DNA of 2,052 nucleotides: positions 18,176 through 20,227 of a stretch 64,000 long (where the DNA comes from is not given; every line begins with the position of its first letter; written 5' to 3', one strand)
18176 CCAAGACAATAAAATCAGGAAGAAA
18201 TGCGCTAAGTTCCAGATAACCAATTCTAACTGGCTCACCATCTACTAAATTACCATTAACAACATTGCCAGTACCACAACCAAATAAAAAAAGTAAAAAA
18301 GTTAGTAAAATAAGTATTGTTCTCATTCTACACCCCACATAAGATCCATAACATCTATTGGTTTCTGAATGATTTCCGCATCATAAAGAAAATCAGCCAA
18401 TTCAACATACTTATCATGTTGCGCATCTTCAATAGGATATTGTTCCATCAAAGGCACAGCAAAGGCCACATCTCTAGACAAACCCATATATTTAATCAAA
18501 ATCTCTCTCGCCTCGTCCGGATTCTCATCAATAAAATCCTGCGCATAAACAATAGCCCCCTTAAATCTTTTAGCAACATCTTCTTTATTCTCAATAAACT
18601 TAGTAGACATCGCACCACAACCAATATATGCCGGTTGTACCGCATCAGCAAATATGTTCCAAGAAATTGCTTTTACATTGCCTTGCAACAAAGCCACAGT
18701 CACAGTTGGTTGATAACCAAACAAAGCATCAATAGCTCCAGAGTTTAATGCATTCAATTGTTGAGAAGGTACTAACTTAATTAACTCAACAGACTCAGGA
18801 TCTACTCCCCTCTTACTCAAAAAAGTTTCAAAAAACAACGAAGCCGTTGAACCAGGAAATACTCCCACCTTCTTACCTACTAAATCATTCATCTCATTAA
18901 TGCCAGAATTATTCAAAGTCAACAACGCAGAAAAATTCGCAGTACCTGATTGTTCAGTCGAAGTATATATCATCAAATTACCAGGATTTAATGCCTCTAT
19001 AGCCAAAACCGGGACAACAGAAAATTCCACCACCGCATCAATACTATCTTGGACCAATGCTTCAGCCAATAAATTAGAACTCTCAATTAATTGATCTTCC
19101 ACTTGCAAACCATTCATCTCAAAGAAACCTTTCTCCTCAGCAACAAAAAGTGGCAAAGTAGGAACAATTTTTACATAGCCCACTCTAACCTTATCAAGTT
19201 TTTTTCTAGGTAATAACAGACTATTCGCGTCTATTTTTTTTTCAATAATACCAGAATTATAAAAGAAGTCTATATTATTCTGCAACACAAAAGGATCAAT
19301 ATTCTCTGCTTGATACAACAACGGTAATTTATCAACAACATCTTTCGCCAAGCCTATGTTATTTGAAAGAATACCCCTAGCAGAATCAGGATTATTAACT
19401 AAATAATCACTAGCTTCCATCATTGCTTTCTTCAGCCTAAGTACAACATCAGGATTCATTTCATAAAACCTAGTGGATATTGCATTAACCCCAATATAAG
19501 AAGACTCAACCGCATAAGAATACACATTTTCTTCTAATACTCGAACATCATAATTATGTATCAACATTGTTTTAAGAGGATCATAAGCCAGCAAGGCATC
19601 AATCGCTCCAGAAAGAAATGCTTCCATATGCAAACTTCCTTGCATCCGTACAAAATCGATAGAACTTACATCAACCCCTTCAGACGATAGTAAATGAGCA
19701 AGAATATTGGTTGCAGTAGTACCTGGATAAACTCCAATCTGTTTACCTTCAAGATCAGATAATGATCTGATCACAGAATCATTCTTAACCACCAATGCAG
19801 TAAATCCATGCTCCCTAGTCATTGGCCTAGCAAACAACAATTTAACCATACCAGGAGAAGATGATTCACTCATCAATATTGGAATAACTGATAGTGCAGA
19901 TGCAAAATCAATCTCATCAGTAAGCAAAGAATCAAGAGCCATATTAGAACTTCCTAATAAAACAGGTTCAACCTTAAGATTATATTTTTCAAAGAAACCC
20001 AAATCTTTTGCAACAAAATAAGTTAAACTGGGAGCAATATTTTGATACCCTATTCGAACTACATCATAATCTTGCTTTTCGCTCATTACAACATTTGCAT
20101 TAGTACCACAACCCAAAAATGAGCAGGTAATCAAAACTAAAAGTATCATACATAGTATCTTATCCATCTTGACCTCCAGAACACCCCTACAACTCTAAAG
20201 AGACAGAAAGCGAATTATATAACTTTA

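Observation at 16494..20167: Tandem 614-aa paralogues, each an internal duplication of an NMT1/SsuA-like binding domain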

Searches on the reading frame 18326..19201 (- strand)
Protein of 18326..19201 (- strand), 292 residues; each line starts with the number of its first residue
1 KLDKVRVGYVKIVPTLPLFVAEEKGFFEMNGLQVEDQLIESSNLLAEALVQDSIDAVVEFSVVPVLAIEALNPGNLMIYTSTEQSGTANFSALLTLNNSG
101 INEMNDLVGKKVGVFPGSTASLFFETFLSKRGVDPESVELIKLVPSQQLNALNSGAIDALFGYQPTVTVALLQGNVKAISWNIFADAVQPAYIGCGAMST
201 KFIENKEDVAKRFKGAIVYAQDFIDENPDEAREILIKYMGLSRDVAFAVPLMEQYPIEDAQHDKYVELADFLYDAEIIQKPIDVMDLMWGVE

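Call 35: search_protein_families(library=ncbifam, proteins=[window:18326-19201:-], max_evalue=0.001)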
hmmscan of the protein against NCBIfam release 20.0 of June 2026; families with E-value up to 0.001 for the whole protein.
seq(292 aa): 7 families
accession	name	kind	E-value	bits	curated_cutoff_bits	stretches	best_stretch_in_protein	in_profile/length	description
TIGR01728.1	SsuA_fam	subfamily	6.7e-35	120.7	163.5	1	5-289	1-285/290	aliphatic sulfonate ABC transporter substrate-binding protein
NF008588.0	PRK11553.1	subfamily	4.8e-15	55.3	299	1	4-289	28-309/319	aliphatic sulfonate ABC transporter substrate-binding protein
TIGR01729.1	taurine_ABC_bnd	equivalog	7.2e-13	48.6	304.25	1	89-229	80-218/300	taurine ABC transporter substrate-binding protein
NF040735.1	SBP_SaoX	equivalog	1.2e-12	47.6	300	1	4-247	4-241/330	ABC transporter substrate-binding subunit SaoX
TIGR02122.1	TRAP_TAXI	subfamily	3.2e-08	32.8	84.35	1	90-170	122-206/320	TAXI family TRAP transporter solute-binding subunit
NF008553.0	PRK11480.1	equivalog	1.3e-07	31.1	490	1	98-230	111-241/320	taurine ABC transporter substrate-binding protein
TIGR01096.1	3A0103s03R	subfamily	2.1e-05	24.1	256.35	1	90-174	111-191/250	lysine/arginine/ornithine ABC transporter substrate-binding protein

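Call 46: search_solved_structures(query=window:18326-19201:-, max_evalue=0.01, show_alignments=3)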
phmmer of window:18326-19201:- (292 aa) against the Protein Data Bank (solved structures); distinct sequences matched with E-value up to 0.01: 21.
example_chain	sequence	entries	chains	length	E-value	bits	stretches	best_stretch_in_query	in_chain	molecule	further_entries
3qsl_A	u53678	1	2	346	1.7e-11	47.1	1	5-226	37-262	Putative exported protein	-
2x26_A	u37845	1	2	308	7.7e-07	31.8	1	45-289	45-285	PERIPLASMIC ALIPHATIC SULPHONATES-BINDING PROTEIN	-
2i48_A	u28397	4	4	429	7.8e-07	31.8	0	4-33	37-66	Bicarbonate transporter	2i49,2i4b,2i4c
9uai_E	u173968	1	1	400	7.8e-06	28.5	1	5-164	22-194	Nitrate transport ATP-binding subunits C and D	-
9uak_A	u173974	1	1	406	8.1e-06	28.4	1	5-165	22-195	C terminal regulatory domain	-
8wm7_C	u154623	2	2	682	1.9e-05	27.2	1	5-185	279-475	Nitrate transport ATP-binding protein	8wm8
8w9m_C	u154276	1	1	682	1.9e-05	27.2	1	5-185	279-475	Nitrate transport ATP-binding protein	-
9u9z_C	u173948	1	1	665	2.7e-05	26.7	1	5-163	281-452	CmpC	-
6ssy_A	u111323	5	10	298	2.7e-05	26.7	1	30-229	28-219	Taurine-binding periplasmic protein | Taurine ABC transporter substrate-binding protein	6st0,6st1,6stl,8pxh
9ua1_C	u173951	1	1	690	2.9e-05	26.6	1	5-165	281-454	CmpC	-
9ua0_C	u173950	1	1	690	2.9e-05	26.6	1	5-165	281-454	CmpC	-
3uif_A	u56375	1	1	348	7.7e-05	25.2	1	83-216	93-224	Sulfonate ABC transporter, periplasmic sulfonate-binding protein SsuA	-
3ix1_A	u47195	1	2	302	0.00057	22.4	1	18-237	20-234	N-formyl-4-amino-5-aminomethyl-2-methylpyrimidine binding protein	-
3e4r_A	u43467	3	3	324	0.00067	22.2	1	5-179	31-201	Nitrate transport protein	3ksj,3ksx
4nmy_A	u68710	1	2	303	0.00096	21.6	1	17-239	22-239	ABC-type transport system, extracellular solute-binding protein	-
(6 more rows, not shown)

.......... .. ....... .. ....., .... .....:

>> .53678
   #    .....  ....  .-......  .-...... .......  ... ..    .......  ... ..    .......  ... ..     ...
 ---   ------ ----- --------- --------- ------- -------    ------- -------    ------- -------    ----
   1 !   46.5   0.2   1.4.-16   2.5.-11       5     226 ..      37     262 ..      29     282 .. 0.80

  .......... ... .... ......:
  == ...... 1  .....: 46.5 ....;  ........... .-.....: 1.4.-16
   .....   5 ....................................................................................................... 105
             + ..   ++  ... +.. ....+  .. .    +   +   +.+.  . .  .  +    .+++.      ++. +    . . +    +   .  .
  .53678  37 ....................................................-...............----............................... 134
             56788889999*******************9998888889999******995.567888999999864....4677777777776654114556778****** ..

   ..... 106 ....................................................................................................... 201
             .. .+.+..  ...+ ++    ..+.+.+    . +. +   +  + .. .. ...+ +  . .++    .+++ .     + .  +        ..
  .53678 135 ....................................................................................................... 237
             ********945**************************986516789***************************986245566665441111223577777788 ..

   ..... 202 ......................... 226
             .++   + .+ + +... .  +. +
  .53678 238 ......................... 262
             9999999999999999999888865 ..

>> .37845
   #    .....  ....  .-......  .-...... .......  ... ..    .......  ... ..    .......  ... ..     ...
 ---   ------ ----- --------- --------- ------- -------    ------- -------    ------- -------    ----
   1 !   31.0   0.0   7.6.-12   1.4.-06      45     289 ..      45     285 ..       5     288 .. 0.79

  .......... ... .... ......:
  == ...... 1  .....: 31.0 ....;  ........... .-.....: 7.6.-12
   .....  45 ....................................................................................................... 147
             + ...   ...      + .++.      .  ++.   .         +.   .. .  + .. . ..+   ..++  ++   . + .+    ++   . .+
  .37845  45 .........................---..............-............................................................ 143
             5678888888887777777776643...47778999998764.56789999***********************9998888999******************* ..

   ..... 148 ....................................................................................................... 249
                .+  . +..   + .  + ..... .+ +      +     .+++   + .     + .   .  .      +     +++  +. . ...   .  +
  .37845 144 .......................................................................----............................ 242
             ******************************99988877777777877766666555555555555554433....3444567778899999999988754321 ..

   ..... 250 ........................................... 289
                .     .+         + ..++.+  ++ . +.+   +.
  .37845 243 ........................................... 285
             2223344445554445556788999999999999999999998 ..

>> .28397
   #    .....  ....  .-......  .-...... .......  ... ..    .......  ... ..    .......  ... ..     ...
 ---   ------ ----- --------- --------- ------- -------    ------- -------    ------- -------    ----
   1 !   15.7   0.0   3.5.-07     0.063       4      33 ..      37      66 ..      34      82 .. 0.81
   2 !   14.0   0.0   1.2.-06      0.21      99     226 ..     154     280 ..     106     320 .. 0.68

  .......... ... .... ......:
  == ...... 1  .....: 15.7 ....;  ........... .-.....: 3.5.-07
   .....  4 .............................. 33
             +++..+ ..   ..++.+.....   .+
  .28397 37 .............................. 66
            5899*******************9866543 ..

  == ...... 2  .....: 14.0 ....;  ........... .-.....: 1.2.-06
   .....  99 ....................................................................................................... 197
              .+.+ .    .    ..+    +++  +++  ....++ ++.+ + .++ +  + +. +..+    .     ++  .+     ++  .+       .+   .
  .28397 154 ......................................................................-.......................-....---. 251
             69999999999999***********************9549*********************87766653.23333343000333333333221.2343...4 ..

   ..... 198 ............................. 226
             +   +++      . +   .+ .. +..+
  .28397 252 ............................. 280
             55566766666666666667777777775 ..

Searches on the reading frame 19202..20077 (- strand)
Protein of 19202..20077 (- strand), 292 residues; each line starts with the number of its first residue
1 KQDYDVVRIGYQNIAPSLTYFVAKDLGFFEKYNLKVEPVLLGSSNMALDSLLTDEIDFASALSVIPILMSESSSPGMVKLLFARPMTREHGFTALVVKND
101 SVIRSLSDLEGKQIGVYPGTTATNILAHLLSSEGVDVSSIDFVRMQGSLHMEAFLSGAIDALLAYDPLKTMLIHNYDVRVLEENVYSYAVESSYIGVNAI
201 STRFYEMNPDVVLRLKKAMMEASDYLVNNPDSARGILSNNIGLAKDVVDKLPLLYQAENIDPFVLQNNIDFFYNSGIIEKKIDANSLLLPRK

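Call 35: search_protein_families(library=ncbifam, proteins=[window:19202-20077:-], max_evalue=0.001)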
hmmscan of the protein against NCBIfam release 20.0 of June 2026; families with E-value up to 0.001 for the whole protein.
seq(292 aa): 7 families
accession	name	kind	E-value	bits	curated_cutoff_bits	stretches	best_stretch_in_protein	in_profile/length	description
TIGR01728.1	SsuA_fam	subfamily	4.5e-35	121.3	163.5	1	7-286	1-282/290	aliphatic sulfonate ABC transporter substrate-binding protein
NF008588.0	PRK11553.1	subfamily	6.5e-18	64.7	299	1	5-285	27-305/319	aliphatic sulfonate ABC transporter substrate-binding protein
NF040735.1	SBP_SaoX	equivalog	1.6e-12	47.2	300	1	6-247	4-239/330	ABC transporter substrate-binding subunit SaoX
TIGR01729.1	taurine_ABC_bnd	equivalog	3.9e-11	42.9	304.25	1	93-234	82-221/300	taurine ABC transporter substrate-binding protein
TIGR01096.1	3A0103s03R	subfamily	1.2e-06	28.2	256.35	1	90-176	110-191/250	lysine/arginine/ornithine ABC transporter substrate-binding protein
NF008553.0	PRK11480.1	equivalog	1.2e-06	28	490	1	93-232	106-241/320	taurine ABC transporter substrate-binding protein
TIGR02122.1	TRAP_TAXI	subfamily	1.6e-06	27.2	84.35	1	93-163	123-195/320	TAXI family TRAP transporter solute-binding subunit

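Call 74: search_solved_structures(query=window:19202-20077:-, max_evalue=0.01, show_alignments=5)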
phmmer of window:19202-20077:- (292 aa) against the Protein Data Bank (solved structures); distinct sequences matched with E-value up to 0.01: 12.
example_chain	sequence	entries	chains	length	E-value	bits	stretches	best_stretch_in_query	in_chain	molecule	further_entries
2x26_A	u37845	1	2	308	1.4e-10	44.6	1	6-285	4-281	PERIPLASMIC ALIPHATIC SULPHONATES-BINDING PROTEIN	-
3e4r_A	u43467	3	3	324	2.8e-09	40.3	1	7-181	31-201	Nitrate transport protein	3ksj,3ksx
3qsl_A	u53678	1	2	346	7e-07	32.5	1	19-184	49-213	Putative exported protein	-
3uif_A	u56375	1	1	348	9.8e-06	28.7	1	32-222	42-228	Sulfonate ABC transporter, periplasmic sulfonate-binding protein SsuA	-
2de2_A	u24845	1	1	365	0.00023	24.2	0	19-118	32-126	DIBENZOTHIOPHENE DESULFURIZATION ENZYME B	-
2de3_A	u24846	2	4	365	0.00025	24.1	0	20-118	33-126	DIBENZOTHIOPHENE DESULFURIZATION ENZYME B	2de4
6ssy_A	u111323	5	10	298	0.00034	23.7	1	91-231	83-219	Taurine-binding periplasmic protein | Taurine ABC transporter substrate-binding protein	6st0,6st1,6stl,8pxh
8wm7_C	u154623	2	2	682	0.00055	23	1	6-226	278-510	Nitrate transport ATP-binding protein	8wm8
8w9m_C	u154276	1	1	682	0.00055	23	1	6-226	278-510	Nitrate transport ATP-binding protein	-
4oen_A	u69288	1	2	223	0.0018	21.3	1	92-169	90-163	Second substrate binding domain of putative amino acid ABC transporter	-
4zv1_A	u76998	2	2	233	0.0023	20.9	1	89-164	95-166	AncQR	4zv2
4nmy_A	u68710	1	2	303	0.0074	19.3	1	20-253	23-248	ABC-type transport system, extracellular solute-binding protein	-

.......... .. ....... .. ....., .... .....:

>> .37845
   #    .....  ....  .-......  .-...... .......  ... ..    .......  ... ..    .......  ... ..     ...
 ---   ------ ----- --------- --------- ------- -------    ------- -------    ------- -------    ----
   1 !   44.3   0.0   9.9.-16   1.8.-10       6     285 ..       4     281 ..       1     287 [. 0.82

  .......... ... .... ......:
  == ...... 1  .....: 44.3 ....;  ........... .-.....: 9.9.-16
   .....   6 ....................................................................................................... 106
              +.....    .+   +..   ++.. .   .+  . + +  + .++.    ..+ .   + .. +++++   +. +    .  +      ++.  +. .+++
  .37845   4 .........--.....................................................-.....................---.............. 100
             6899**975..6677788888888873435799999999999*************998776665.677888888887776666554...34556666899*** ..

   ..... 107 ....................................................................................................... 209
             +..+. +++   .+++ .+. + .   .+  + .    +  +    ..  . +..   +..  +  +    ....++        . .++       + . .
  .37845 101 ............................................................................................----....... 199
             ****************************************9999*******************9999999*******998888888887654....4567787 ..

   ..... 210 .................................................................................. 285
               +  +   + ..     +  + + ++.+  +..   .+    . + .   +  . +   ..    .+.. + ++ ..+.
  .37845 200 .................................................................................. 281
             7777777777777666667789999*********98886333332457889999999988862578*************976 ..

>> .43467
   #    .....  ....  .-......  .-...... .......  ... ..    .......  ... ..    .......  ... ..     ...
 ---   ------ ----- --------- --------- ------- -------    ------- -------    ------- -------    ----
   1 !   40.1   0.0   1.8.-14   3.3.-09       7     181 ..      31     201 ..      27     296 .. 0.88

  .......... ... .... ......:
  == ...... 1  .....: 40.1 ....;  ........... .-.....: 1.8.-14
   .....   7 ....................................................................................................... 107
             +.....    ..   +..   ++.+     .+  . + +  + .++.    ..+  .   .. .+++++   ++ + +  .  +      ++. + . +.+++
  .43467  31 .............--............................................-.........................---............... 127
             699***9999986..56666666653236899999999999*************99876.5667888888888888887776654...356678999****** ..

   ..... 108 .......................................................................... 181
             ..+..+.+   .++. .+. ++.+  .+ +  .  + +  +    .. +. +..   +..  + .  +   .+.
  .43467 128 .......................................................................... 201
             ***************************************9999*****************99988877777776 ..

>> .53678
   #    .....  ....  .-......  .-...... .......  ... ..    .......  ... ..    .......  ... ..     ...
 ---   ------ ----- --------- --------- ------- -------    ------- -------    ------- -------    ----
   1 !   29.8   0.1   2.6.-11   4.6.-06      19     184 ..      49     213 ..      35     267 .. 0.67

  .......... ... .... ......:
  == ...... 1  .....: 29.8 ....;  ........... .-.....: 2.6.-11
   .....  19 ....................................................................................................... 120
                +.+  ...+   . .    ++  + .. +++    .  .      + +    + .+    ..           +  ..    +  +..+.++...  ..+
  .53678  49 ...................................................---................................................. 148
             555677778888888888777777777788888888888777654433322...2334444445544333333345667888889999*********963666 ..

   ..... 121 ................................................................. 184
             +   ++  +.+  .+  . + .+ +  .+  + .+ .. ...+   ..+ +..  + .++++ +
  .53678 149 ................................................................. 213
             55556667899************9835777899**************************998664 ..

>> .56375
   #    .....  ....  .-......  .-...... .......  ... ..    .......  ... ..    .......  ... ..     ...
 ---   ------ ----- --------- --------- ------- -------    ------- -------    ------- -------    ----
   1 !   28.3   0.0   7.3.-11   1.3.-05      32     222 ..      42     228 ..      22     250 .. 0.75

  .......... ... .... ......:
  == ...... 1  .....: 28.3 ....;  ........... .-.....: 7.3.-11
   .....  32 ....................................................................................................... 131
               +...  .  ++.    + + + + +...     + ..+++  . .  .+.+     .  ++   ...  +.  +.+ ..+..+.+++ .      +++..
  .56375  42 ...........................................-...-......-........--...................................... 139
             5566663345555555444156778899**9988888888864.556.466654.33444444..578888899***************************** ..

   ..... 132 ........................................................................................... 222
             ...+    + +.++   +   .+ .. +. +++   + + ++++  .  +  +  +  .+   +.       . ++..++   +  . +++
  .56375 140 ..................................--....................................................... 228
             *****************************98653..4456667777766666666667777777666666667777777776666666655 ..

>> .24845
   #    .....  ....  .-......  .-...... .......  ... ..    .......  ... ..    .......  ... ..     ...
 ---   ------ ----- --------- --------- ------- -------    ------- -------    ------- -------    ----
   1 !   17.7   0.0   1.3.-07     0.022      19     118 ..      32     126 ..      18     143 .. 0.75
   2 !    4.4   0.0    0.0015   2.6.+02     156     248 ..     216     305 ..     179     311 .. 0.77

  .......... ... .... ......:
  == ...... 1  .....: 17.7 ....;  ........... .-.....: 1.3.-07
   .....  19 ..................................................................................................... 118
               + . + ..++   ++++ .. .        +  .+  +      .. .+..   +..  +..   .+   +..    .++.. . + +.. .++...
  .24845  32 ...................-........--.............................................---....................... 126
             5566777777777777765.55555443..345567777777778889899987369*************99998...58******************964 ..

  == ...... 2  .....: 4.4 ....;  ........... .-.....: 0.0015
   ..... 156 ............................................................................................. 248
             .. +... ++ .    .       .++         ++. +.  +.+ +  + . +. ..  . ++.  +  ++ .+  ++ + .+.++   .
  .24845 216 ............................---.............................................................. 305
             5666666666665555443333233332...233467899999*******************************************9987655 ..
